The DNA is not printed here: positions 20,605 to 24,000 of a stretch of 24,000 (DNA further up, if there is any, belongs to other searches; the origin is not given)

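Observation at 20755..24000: The largest gene in the window is missing from the ORF track: a multidomain metzincin-like protease with no N-terminal signal peptide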

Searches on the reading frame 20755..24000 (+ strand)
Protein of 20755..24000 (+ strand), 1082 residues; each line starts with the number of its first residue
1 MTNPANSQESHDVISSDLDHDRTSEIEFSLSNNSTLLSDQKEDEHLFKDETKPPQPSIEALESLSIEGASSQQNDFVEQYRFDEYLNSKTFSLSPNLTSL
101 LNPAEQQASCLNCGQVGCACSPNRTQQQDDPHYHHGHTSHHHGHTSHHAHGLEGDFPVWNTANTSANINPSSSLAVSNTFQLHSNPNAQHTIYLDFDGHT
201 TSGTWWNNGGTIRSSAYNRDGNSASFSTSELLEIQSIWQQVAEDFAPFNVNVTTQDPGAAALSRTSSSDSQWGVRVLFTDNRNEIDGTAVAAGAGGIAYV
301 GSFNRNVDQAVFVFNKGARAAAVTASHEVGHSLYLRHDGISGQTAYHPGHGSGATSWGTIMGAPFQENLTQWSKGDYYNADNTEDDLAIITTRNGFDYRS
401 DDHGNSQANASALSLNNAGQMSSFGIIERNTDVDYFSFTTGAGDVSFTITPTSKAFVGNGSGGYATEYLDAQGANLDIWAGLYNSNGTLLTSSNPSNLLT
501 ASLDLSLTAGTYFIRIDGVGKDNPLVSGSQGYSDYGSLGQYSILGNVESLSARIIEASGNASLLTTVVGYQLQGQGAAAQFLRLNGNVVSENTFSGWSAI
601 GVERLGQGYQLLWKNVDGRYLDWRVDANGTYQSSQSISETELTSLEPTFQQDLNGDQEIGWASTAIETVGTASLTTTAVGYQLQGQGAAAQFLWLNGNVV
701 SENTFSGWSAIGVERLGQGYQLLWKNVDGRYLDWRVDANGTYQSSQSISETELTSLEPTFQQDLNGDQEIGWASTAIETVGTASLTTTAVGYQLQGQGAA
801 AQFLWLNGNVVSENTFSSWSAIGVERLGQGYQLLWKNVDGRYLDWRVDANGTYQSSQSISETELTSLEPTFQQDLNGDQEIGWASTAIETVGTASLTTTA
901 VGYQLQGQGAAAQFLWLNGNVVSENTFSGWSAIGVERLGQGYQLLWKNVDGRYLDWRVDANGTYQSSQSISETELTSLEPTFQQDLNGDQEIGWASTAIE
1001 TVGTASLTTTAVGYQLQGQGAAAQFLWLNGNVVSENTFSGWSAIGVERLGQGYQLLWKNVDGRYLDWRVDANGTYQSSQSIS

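Call 4: search_protein_families(library=pfam, proteins=[window:20755-24000:+], max_evalue=1)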
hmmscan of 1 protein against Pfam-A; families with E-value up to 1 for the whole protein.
window:20755-24000:+ (1082 aa): 8 families
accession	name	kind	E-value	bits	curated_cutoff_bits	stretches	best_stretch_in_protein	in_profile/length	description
PF07483.16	W_rich_C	-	9.9e-121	395.6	26.2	5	562-660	3-105/105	Tryptophan-rich Synechocystis species C-terminal domain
PF07161.20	LppX_LprAFG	-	1.2e-08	35.6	24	0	544-601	32-86/192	LppX_LprAFG lipoprotein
PF13582.12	Reprolysin_3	-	4.4e-06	27.7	22.4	1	264-338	55-123/123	Metallo-peptidase family M12B Reprolysin-like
PF14542.12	Acetyltransf_CG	-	9.1e-06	26.2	30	0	658-692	11-45/80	GCN5-related N-acetyl-transferase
PF19658.4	DUF6161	-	1.4e-05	25.1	27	0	829-895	29-96/216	Family of unknown function (DUF6161)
PF13364.12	BetaGal_ABD2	-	0.063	14.5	23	0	767-814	33-77/112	Beta-galactosidase second all-beta domain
PF18962.6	Por_Secre_tail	-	0.14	13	27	1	482-518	26-64/75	Secretion system C-terminal sorting domain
PF17988.6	VEGFR-2_TMD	-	0.58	10.1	25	0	685-695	12-22/35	VEGFR-2 Transmembrane domain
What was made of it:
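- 22423..24000 (+): Array of 111-aa W_rich_C (PF07483) repeats: units at 22423-22755, 22756-23088, 23089-23421 and 23422-23754, plus a partial unit at 23755-24000. Pfam W_rich_C E 1e-120 with 5 stretches (call 4).
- On PPC domain (PF04151): There is no PF04151 hit at E <= 1 (call 4).
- On W_rich_C (PF07483): E 9.9e-121 and 395.6 bits, with 5 stretches covering positions 3-105 of the 105-position profile (call 4).
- On Serralysins (M10B): The window protein hits neither at E <= 1 (call 4).
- Closest known: Serralysin-type RTX proteases. Different: There is no Peptidase_M10 or M10_C hit (call 4).
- Checked: The PPC-like domain is not detected by Pfam PF04151 (call 4).
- Tried and rejected: They fall inside the repeats or the PPC domain and were disregarded (call 4).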

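Call 5: search_protein_families(library=ncbifam, proteins=[window:20755-24000:+], max_evalue=1)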
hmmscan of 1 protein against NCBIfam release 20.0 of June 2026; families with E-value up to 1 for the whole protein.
window:20755-24000:+ (1082 aa): 2 families
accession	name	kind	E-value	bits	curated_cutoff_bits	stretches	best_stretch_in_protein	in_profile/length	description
TIGR04183.1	Por_Secre_tail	domain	0.0062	16.5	23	1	481-518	24-60/72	T9SS type A sorting domain-containing protein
NF005280.0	PRK06797.1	equivalog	0.11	13.1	106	1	166-238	43-112/135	flagellar basal body rod protein FlgB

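Call 9: find_homologous_proteins(query=window:20755-24000:+)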
Query window:20755-24000:+ (1082 aa): 2956 proteins with E <= 0.001 among 8000 candidates; the best 120 are listed.
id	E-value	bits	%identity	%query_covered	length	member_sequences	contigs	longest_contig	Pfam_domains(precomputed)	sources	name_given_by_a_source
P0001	0.0e+0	2855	98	89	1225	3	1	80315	PF13582.13,PF07161.20,PF19658.5,PF14542.13,PF07483.17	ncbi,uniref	ncbi:zinc-dependent metalloprotease family protein [Acaryochloris marina NIES-2412]|uniref:zinc-depe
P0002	0.0e+0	1648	84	82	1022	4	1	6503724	PF07483.17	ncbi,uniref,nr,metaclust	ncbi:zinc-dependent metalloprotease family protein [Acaryochloris marina]|uniref:Bacterial pre-pepti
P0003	0.0e+0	1319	77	72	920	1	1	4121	PF07483.17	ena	-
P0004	1.0e-229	783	57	59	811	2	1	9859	PF00353.26,PF07483.17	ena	-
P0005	1.6e-171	591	47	37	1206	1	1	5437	PF13582.13,PF13688.13,PF03160.21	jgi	jgi:hypothetical protein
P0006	7.8e-171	588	49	35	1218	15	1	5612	PF13582.13,PF13688.13,PF03160.21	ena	-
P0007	7.4e-138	479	52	42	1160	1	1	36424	PF13448.12,PF17963.8,PF17892.8,PF17803.8,PF05345.19,PF16184.12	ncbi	-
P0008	1.5e-135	472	53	41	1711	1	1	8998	PF13448.12,PF13582.13,PF17963.8,PF17892.8,PF03160.21,PF00028.24,PF17803.8,PF05345.19,PF16184.12,PF17210.10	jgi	-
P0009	2.2e-134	468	46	49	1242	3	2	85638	PF13448.12,PF13582.13,PF17963.8,PF17892.8,PF17803.8,PF05345.19,PF16184.12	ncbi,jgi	jgi:VCBS repeat-containing protein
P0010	1.2e-132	462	33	84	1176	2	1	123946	PF13582.13,PF13688.13,PF07483.17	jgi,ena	-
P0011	6.9e-132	460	46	50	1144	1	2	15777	PF13448.12,PF17963.8,PF17892.8,PF17803.8,PF05345.19,PF16184.12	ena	-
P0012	1.2e-131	459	57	35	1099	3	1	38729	PF13582.13,PF03160.21,PF13620.13,PF17210.10,PF13583.12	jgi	jgi:SdrD B-like domain/Calx-beta domain/Metallo-peptidase family M12B Reprolysin-like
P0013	9.7e-131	456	54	38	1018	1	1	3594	PF13582.13,PF17963.8,PF17892.8,PF03160.21,PF17803.8,PF13620.13,PF05345.19,PF17210.10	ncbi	ncbi:MAG: putative Ig domain-containing protein, partial [Cyanobacteria bacterium J06573_2]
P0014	3.1e-129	451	43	57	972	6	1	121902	PF13582.13,PF13688.13,PF07483.17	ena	-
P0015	1.1e-128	449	52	39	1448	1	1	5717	PF17963.8,PF17892.8,PF03160.21,PF17803.8,PF05345.19,PF16184.12,PF17210.10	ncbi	ncbi:MAG: putative Ig domain-containing protein, partial [Cyanobacteria bacterium J06633_8]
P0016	4.5e-128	447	39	63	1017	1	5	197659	PF07483.17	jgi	jgi:hypothetical protein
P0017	1.1e-127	446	56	36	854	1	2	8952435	PF13448.12,PF13582.13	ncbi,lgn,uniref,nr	ncbi:bacterial pre-peptidase C-terminal domain protein [Calothrix parasitica NIES-267]|uniref:Bacter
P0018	2.1e-127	445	55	35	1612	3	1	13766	PF13448.12,PF13582.13,PF17963.8,PF17892.8,PF03160.21,PF00028.24,PF17803.8,PF05345.19,PF16184.12,PF17210.10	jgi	jgi:VCBS repeat-containing protein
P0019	5.4e-127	443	57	34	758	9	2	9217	PF13448.12,PF13582.13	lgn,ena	-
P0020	6.4e-127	443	52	40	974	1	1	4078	PF13582.13,PF17963.8,PF13688.13,PF05345.19,PF00353.26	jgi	jgi:Ca2+-binding RTX toxin-like protein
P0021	7.9e-127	443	47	45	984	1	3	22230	PF13582.13,PF05345.19,PF00353.26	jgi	jgi:Ca2+-binding RTX toxin-like protein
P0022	3.8e-126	441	50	43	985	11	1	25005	PF13582.13,PF05345.19,PF00353.26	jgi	jgi:Ca2+-binding RTX toxin-like protein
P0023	5.5e-125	437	56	35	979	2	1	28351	PF13582.13,PF05345.19,PF00353.26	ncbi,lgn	-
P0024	5.6e-125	437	52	37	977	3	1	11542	PF13582.13,PF05345.19,PF00353.26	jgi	jgi:Ca2+-binding RTX toxin-like protein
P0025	5.9e-125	437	50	41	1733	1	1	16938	PF01839.30,PF13582.13,PF13688.13,PF13517.13,PF00353.26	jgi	jgi:Ca2+-binding RTX toxin-like protein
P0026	7.6e-125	436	47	46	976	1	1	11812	PF13582.13,PF05345.19,PF00353.26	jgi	jgi:Putative Ig domain/RTX calcium-binding nonapeptide repeat (4 copies)/Metallo-peptidase family M1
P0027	1.5e-124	435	53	38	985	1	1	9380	PF13582.13,PF17963.8,PF05345.19,PF00353.26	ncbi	-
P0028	1.9e-124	435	56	35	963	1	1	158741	PF13582.13,PF05345.19,PF00353.26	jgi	jgi:Ca2+-binding RTX toxin-like protein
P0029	1.1e-123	432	51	40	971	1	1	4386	PF13582.13,PF05345.19,PF00353.26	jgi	jgi:Ca2+-binding RTX toxin-like protein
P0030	1.3e-123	432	52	38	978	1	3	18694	PF13582.13,PF17963.8,PF05345.19,PF00353.26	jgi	jgi:Ca2+-binding RTX toxin-like protein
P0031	1.8e-123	432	53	37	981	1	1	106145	PF13582.13,PF05345.19,PF00353.26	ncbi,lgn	-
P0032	3.1e-123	431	52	37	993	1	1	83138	PF13582.13,PF05345.19,PF00353.26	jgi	jgi:Ca2+-binding RTX toxin-like protein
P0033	3.7e-123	431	56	35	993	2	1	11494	PF13582.13,PF05345.19,PF00353.26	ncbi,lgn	-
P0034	5.2e-123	430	52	38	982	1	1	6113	PF13582.13,PF17963.8,PF05345.19,PF00353.26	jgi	jgi:Ca2+-binding RTX toxin-like protein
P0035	1.5e-122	429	52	37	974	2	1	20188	PF13582.13,PF05345.19,PF00353.26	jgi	jgi:Ca2+-binding RTX toxin-like protein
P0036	4.7e-122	427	42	56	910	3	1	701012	PF13582.13,PF13688.13,PF07483.17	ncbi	-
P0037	1.6e-121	425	50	42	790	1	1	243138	PF07483.17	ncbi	-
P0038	1.7e-121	425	42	55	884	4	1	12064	PF13688.13,PF07483.17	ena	-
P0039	3.2e-121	424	41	57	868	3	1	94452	PF13582.13,PF13688.13,PF07483.17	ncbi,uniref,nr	ncbi:zinc-dependent metalloprotease family protein [Synechococcus sp. BO 8801]|uniref:zinc-dependent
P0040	7.3e-121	423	53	36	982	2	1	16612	PF13582.13,PF05345.19,PF00353.26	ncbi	-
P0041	7.5e-121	423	50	39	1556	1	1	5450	PF13448.12,PF13582.13,PF17963.8,PF17892.8,PF03160.21,PF17803.8,PF05345.19,PF16184.12,PF17210.10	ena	-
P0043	1.5e-120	422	50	40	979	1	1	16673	PF13582.13,PF05345.19,PF00353.26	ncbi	-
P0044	1.5e-120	422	54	36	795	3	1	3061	PF01839.30,PF12256.15,PF13582.13,PF13517.13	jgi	jgi:serralysin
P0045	3.2e-120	421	41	57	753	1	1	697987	PF13582.13,PF13688.13,PF07483.17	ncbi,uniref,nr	ncbi:hypothetical protein KBY82_08720 [Cyanobium sp. AMD-g]|uniref:zinc-dependent metalloprotease fa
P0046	3.4e-120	421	41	55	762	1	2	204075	PF13582.13,PF07483.17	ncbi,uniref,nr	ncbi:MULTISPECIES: zinc-dependent metalloprotease family protein [unclassified Cyanobium]|uniref:zin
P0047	3.4e-120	421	43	55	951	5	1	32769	PF13582.13,PF13688.13,PF07483.17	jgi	jgi:hypothetical protein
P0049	5.8e-120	420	43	55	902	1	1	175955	PF13582.13,PF13688.13,PF07483.17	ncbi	-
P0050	6.1e-120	420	57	35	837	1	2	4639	PF13582.13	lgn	-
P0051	1.4e-119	419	45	48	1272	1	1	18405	PF13582.13,PF13688.13,PF05345.19,PF00353.26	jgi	jgi:Ca2+-binding RTX toxin-like protein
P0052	1.7e-119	419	40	56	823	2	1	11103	PF01839.30,PF13582.13,PF13688.13,PF13517.13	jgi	jgi:hypothetical protein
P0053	4.1e-119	417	51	37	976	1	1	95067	PF13582.13,PF05345.19,PF00353.26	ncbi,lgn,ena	-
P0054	5.7e-119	417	42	53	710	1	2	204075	PF13582.13,PF13688.13,PF07483.17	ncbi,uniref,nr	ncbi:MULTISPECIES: zinc-dependent metalloprotease family protein [unclassified Cyanobium]|uniref:zin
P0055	6.0e-119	417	51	38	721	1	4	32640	PF00353.26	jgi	jgi:Ca2+-binding RTX toxin-like protein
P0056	6.8e-119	417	48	43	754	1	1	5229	PF07483.17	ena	-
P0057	8.9e-119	416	44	50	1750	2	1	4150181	PF03160.21,PF00353.26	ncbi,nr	ncbi:alkaline phosphatase [Geminocystis sp. NIES-3709]|nr:alkaline phosphatase [Geminocystis sp. NIE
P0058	1.2e-118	416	47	44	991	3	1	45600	PF13582.13,PF03160.21,PF07483.17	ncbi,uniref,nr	ncbi:hypothetical protein KBZ33_14900 [Cyanobium sp. Cruz-8D1]|uniref:zinc-dependent metalloprotease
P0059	1.7e-118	415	49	40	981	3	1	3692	PF13582.13,PF05345.19,PF00353.26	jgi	jgi:Ca2+-binding RTX toxin-like protein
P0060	2.8e-118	414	57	35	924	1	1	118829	PF13582.13,PF13688.13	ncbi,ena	-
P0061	5.2e-118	414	52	38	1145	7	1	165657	PF13582.13,PF22352.3,PF00801.27,PF18911.7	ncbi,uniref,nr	ncbi:hypothetical protein H6G45_11670 [Synechocystis sp. FACHB-383]|uniref:PKD domain-containing pro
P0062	7.9e-118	413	51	36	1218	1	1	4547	PF13582.13,PF13688.13,PF00353.26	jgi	jgi:Ca2+-binding RTX toxin-like protein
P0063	8.3e-118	413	48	44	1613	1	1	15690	PF03160.21,PF00353.26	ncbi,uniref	ncbi:Calx-beta domain-containing protein, partial [Geminocystis sp. GBBB08]|uniref:beta strand repea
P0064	1.1e-117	413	53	35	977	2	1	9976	PF13582.13,PF05345.19,PF00353.26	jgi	jgi:Ca2+-binding RTX toxin-like protein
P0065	1.3e-117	412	47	43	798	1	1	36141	PF03160.21,PF07483.17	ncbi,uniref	ncbi:Calx-beta domain-containing protein, partial [Synechococcus sp. BA-132 BA5]|uniref:Calx-beta do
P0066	1.3e-117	412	48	43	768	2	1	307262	PF13688.13,PF07483.17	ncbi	-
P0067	3.8e-117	411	47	44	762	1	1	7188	PF13688.13,PF07483.17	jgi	-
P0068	4.1e-117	411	52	37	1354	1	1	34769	PF15105.12,PF13582.13,PF13688.13,PF00353.26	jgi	jgi:Ca2+-binding RTX toxin-like protein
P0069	4.9e-117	410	53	37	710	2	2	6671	PF00353.26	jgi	jgi:serralysin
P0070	7.8e-117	410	52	36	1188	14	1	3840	PF13582.13,PF17963.8,PF17892.8,PF03160.21,PF17803.8,PF13620.13,PF05345.19,PF17210.10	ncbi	ncbi:MAG: putative Ig domain-containing protein, partial [Cyanobacteria bacterium J06641_2]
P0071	9.5e-117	409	51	38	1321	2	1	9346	PF22352.3,PF00801.27,PF13688.13,PF18911.7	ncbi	-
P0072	9.8e-117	409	52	36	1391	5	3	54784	PF13582.13,PF13688.13,PF05345.19,PF00353.26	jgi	jgi:Ca2+-binding RTX toxin-like protein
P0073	1.2e-116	409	56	35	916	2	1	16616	PF13582.13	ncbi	-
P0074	1.8e-116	409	52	36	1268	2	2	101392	PF13582.13,PF13688.13,PF05345.19,PF00353.26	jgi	jgi:Ca2+-binding RTX toxin-like protein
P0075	1.9e-116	408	41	55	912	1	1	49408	PF13582.13,PF13688.13,PF07483.17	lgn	-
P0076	2.0e-116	408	50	37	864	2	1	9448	PF13582.13,PF13688.13,PF05345.19,PF00353.26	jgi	jgi:Ca2+-binding RTX toxin-like protein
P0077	3.0e-116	408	47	40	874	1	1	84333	PF13582.13,PF05345.19,PF00353.26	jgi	jgi:Ca2+-binding RTX toxin-like protein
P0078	6.4e-116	407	52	35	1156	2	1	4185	PF13582.13,PF13688.13,PF05345.19,PF00353.26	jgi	jgi:Ca2+-binding RTX toxin-like protein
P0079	8.5e-116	406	47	44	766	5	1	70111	PF13582.13,PF13688.13,PF07483.17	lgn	-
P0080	9.8e-116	406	45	46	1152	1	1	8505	PF13582.13,PF13688.13,PF05345.19,PF00353.26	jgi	jgi:Ca2+-binding RTX toxin-like protein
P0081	1.0e-115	406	56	35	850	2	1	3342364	PF13582.13,PF13688.13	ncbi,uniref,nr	ncbi:M12 family metallo-peptidase [Cyanobium gracile]|uniref:Calx-beta domain-containing protein n=1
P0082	1.3e-115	406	51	35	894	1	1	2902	PF13582.13,PF13688.13,PF05345.19,PF00353.26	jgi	jgi:Ca2+-binding RTX toxin-like protein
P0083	2.3e-115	405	42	56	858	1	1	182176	PF13688.13,PF07483.17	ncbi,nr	ncbi:hypothetical protein L107_10388 [Cyanobium sp. Copco_Reservoir_LC18]|nr:hypothetical protein L1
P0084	2.5e-115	405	56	35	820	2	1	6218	PF13582.13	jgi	jgi:hypothetical protein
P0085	2.7e-115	405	41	56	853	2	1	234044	PF13582.13,PF13688.13,PF07483.17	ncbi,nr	ncbi:MAG: hypothetical protein KME02_13430 [Aphanothece saxicola GSE-SYN-MK-01-06B]|nr:hypothetical 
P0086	3.0e-115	404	42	56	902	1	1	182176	PF13688.13,PF07483.17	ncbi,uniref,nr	ncbi:zinc-dependent metalloprotease family protein [Cyanobium sp. Copco_Reservoir_LC18]|uniref:zinc-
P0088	5.4e-115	404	51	35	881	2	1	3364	PF13582.13,PF05345.19,PF00353.26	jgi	jgi:Ca2+-binding RTX toxin-like protein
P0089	5.9e-115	403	46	44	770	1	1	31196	PF13582.13,PF13688.13,PF07483.17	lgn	-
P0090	6.0e-115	403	52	35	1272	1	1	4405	PF13582.13,PF13688.13,PF05345.19,PF00353.26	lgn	-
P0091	1.1e-114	403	48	43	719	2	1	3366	PF13582.13,PF13688.13,PF07483.17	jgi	jgi:hypothetical protein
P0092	1.4e-114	402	55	34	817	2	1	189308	PF13582.13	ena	-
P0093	1.5e-114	402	55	34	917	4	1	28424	PF13582.13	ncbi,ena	-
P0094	2.1e-114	402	50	37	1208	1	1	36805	PF22352.3,PF00801.27,PF13688.13,PF18911.7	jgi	jgi:hypothetical protein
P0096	2.5e-114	401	46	43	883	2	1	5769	PF13582.13,PF13688.13,PF05345.19,PF00353.26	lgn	-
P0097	2.7e-114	401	44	46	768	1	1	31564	PF13582.13,PF13688.13,PF07483.17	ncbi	-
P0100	9.9e-114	399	46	44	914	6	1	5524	PF07483.17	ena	-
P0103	3.0e-113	398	48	40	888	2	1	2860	PF13582.13,PF13688.13,PF05345.19,PF00353.26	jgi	jgi:serralysin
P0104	3.1e-113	398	46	46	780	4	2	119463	PF13582.13,PF13688.13,PF07483.17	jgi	-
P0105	6.3e-113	397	52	35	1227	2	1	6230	PF13582.13,PF05345.19,PF00353.26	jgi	jgi:Ca2+-binding RTX toxin-like protein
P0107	5.2e-112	394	41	53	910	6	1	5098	PF13582.13,PF13688.13,PF07483.17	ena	-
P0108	7.2e-112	393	55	35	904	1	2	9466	PF13582.13,PF13688.13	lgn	-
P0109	8.8e-112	393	45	45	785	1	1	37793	PF13688.13,PF07483.17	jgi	jgi:hypothetical protein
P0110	1.1e-111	393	47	40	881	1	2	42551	PF13582.13,PF13688.13,PF05345.19,PF00353.26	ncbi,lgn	-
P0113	3.7e-109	384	45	44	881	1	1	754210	PF13582.13,PF13688.13,PF07483.17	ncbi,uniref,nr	ncbi:hypothetical protein KBY84_00585 [Cyanobium sp. N.Huapi 1H5]|uniref:zinc-dependent metalloprote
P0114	4.9e-108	381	50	37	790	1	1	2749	PF13688.13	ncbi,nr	ncbi:MAG: M12 family metallo-peptidase [Cyanobacteriota bacterium]|nr:M12 family metallo-peptidase [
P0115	1.0e-107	380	40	54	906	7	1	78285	PF13582.13,PF13688.13,PF07483.17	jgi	-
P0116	3.3e-106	375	48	37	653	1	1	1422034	PF00353.26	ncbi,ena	-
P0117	4.6e-106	374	51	38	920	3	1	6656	PF13582.13,PF03160.21,PF00353.26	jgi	-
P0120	4.8e-105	371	54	35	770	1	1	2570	PF04151.22,PF13688.13,PF03160.21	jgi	jgi:hypothetical protein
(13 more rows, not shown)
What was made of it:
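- The closest relatives are all cyanobacterial (call 9).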
